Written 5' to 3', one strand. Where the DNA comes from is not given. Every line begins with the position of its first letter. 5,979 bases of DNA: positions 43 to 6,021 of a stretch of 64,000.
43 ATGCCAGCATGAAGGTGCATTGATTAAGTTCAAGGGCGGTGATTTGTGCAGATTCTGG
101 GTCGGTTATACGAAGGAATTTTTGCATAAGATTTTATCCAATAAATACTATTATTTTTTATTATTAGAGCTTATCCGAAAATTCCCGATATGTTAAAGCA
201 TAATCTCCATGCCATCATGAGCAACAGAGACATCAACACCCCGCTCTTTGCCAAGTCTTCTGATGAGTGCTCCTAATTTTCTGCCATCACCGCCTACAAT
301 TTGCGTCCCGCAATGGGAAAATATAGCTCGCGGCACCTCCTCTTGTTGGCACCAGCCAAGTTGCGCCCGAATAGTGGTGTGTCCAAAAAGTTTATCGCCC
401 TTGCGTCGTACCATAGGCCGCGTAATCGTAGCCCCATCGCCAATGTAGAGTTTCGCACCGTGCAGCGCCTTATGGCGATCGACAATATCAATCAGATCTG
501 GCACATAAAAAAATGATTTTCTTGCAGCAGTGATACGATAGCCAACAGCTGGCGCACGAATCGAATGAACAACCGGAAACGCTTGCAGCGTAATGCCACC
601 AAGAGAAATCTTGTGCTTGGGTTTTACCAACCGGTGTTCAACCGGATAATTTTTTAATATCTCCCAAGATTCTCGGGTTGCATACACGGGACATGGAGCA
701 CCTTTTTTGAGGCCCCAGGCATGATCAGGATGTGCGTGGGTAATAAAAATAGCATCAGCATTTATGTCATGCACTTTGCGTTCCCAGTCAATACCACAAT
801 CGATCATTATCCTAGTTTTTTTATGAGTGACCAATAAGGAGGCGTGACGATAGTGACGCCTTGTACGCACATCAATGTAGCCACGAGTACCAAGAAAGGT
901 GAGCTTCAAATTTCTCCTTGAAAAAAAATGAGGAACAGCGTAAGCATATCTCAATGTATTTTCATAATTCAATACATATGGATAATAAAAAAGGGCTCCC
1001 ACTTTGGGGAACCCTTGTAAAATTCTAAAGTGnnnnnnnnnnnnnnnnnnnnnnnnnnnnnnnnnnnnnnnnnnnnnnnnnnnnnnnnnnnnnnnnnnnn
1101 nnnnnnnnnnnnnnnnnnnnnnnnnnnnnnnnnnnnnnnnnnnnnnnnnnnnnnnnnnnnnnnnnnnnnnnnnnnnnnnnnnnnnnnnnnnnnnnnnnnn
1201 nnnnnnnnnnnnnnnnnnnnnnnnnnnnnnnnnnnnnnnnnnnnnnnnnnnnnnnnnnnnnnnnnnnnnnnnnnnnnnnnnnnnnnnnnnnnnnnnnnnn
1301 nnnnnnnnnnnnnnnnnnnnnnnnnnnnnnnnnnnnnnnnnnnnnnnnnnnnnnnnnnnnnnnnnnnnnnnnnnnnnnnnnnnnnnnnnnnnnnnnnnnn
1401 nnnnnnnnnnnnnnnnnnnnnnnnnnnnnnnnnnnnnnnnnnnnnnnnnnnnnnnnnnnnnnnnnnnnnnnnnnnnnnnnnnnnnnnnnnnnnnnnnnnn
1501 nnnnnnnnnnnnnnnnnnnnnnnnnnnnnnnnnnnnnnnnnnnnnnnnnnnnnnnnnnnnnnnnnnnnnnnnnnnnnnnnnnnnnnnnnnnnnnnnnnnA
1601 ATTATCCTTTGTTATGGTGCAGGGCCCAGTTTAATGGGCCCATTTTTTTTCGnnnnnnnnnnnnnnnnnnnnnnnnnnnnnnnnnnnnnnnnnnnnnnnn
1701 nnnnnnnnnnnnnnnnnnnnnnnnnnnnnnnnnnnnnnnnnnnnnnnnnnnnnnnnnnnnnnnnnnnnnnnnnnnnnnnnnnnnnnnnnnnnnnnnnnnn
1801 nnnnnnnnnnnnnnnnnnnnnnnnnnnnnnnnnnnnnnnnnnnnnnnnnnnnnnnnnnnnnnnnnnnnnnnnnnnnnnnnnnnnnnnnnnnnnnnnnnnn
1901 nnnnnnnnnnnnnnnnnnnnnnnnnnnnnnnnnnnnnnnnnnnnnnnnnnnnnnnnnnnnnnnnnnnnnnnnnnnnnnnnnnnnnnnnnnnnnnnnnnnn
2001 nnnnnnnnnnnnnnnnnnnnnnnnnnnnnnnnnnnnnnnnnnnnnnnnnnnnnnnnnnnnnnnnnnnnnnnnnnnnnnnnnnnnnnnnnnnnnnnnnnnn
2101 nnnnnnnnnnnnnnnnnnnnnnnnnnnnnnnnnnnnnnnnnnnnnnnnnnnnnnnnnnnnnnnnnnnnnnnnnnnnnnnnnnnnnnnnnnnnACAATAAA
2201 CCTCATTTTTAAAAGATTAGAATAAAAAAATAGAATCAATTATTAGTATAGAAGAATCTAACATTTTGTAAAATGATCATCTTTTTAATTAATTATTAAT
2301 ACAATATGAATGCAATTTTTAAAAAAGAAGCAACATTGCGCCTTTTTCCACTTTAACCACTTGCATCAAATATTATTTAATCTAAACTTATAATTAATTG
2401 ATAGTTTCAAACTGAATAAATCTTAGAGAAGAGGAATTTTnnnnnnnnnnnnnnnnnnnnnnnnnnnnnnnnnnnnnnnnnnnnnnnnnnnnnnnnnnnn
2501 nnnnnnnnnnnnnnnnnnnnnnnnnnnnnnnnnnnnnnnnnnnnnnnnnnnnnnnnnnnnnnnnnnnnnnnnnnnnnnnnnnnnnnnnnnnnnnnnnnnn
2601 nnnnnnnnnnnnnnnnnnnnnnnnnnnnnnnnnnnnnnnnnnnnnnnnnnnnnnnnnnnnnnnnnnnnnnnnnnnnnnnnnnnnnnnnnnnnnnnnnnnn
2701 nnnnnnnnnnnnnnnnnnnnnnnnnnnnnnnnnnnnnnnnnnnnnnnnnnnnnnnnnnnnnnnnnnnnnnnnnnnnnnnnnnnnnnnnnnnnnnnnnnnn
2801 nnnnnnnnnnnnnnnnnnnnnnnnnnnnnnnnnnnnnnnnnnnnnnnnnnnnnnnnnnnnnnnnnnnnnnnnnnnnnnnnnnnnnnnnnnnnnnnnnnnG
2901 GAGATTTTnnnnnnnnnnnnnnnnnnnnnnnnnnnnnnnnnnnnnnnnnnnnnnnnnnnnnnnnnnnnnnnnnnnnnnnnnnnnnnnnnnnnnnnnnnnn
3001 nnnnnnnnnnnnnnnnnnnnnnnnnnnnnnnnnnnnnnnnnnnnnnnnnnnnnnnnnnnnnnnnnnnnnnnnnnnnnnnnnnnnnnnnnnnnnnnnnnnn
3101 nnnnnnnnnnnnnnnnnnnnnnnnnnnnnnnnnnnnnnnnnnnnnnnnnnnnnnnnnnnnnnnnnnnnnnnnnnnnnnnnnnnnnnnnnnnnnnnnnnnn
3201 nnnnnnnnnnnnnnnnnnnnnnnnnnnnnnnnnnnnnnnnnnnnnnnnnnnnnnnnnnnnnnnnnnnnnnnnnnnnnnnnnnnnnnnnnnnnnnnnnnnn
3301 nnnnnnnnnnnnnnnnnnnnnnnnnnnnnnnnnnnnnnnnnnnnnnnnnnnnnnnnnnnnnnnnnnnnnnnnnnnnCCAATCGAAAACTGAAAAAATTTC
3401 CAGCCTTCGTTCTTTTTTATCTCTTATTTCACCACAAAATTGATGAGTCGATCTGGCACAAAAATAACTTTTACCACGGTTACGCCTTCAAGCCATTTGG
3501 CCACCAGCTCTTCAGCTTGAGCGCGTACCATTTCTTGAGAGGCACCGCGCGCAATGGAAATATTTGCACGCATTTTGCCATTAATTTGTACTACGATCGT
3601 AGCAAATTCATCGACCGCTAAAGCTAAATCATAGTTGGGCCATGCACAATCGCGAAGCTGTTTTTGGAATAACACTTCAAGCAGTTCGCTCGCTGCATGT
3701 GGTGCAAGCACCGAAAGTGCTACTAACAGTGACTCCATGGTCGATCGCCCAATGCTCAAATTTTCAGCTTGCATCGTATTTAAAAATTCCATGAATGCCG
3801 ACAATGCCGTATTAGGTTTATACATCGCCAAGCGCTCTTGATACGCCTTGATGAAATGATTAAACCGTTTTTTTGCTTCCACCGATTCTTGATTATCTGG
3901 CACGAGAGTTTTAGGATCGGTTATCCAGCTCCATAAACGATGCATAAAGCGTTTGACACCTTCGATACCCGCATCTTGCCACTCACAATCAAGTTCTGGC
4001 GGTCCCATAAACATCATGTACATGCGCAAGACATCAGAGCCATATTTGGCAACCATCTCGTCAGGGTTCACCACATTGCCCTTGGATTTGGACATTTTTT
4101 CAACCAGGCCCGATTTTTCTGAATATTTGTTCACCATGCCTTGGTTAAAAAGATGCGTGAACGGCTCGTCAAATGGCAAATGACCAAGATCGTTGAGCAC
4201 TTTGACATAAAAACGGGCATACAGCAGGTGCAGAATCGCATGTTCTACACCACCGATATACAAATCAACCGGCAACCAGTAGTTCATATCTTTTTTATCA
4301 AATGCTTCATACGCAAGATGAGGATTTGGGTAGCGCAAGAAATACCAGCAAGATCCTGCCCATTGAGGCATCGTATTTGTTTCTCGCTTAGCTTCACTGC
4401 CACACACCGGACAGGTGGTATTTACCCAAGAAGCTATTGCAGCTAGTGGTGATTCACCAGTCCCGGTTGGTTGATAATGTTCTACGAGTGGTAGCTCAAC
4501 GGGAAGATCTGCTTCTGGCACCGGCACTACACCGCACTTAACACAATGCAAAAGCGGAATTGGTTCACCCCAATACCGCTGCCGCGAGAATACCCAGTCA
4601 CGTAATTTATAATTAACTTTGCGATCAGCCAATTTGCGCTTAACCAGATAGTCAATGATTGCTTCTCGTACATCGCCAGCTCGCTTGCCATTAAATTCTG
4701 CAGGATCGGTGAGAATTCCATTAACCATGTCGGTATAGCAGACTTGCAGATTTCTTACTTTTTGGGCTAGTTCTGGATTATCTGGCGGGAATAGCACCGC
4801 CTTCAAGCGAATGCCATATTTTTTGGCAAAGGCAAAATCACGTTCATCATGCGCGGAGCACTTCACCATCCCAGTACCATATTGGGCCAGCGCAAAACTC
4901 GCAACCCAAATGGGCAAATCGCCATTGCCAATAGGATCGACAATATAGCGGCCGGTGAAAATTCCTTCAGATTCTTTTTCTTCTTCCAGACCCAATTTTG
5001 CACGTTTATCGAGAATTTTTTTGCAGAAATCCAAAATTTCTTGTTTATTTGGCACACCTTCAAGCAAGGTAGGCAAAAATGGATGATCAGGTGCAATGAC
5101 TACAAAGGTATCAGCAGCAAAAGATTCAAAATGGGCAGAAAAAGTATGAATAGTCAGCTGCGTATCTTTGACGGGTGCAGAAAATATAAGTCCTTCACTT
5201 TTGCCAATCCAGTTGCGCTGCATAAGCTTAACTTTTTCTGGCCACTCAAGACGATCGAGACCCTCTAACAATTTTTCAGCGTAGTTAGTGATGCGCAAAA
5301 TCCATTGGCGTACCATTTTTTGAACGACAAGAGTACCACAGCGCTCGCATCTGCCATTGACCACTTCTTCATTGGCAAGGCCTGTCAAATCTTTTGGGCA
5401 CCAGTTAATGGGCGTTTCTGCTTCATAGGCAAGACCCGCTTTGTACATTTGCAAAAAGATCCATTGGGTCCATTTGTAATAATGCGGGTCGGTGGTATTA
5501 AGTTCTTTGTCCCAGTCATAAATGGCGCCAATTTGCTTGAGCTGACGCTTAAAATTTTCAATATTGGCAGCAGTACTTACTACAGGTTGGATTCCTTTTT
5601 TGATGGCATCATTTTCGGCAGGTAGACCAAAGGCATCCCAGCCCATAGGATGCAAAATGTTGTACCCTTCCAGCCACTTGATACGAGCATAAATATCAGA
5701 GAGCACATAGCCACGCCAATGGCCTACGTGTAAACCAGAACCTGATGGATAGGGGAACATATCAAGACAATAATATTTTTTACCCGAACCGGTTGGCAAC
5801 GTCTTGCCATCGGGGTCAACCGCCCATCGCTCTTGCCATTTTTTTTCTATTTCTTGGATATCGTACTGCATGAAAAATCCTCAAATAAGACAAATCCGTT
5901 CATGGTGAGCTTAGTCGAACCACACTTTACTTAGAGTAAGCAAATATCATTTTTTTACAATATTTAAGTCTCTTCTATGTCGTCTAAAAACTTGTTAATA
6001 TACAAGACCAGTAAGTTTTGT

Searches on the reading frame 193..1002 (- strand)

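Call 92: search_protein_families(library=pfam, proteins=[window:193-1002:-], max_evalue=0.00001)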
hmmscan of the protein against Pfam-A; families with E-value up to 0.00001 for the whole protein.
window:193-1002:- (269 aa): 3 families
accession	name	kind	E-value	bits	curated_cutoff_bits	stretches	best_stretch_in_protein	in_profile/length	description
PF12706.13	Lactamase_B_2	-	4.3e-18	66.1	27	1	63-230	1-199/200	Beta-lactamase superfamily domain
PF00753.33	Lactamase_B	-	3.5e-09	37.3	22.7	1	54-118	7-80/196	Metallo-beta-lactamase superfamily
PF13483.12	Lactamase_B_3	-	3.5e-06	27.5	24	1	51-178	5-120/160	Beta-lactamase superfamily domain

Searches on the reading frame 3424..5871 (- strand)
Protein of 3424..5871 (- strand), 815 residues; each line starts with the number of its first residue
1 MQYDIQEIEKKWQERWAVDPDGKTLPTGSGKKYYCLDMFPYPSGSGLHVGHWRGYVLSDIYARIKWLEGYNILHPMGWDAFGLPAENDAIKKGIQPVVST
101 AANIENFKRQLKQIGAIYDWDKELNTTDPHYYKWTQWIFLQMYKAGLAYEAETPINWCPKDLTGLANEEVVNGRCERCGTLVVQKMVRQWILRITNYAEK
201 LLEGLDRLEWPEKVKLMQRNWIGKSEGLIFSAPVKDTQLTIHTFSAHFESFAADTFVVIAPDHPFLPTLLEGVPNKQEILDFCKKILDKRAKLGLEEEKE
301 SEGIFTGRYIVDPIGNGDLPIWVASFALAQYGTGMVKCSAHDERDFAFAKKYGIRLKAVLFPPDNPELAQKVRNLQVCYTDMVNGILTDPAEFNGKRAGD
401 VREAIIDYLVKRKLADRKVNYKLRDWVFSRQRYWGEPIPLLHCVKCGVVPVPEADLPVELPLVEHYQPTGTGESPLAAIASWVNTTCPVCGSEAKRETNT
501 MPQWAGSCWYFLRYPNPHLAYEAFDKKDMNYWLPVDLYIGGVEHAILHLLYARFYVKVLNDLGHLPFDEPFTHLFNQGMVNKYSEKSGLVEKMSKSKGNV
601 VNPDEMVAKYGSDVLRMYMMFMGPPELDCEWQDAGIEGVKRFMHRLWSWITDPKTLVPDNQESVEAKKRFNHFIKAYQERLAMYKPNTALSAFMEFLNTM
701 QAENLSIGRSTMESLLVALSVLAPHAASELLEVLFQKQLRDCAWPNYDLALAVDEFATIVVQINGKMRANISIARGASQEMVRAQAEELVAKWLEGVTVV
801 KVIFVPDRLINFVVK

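Call 11: search_protein_families(library=pfam, proteins=[window:3424-5871:-])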
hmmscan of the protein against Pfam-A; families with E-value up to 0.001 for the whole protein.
window:3424-5871:- (815 aa): 5 families
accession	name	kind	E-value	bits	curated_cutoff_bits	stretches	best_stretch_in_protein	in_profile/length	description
PF00133.28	tRNA-synt_1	-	2.6e-43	148.8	22.7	2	29-222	20-225/414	tRNA synthetases class I (I, L, M and V)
PF13603.12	tRNA-synt_1_2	-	5.2e-39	134.1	25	1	219-409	1-184/185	Leucyl-tRNA synthetase, editing domain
PF09334.17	tRNA-synt_1g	-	7.4e-28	97.8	20.1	2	39-179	7-143/391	tRNA synthetases class I (M)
PF08264.19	Anticodon_1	-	5.8e-09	36.4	25.1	1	668-778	6-143/148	Anticodon-binding domain of tRNA ligase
PF01406.26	tRNA-synt_1e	-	0.00037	20.4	27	0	591-620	252-281/301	tRNA synthetases class I (C) catalytic domain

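Call 33: list_cluster_members(proteins=[window:3424-5871:-, P0001, window:13897-14439:+, window:40035-41315:-])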
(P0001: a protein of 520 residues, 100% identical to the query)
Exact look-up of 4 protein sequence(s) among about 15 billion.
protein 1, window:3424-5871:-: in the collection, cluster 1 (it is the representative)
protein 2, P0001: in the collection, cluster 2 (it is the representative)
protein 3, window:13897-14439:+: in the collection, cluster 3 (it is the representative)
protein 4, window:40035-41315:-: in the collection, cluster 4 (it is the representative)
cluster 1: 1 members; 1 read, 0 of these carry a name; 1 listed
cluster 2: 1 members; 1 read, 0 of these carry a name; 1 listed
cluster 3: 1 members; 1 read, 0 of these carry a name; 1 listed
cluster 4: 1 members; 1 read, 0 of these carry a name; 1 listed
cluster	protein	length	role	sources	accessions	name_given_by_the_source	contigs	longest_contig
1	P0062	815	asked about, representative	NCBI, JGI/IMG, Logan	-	-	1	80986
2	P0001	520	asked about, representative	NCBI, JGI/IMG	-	-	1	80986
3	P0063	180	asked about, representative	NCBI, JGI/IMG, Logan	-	-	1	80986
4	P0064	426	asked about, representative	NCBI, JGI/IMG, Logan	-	-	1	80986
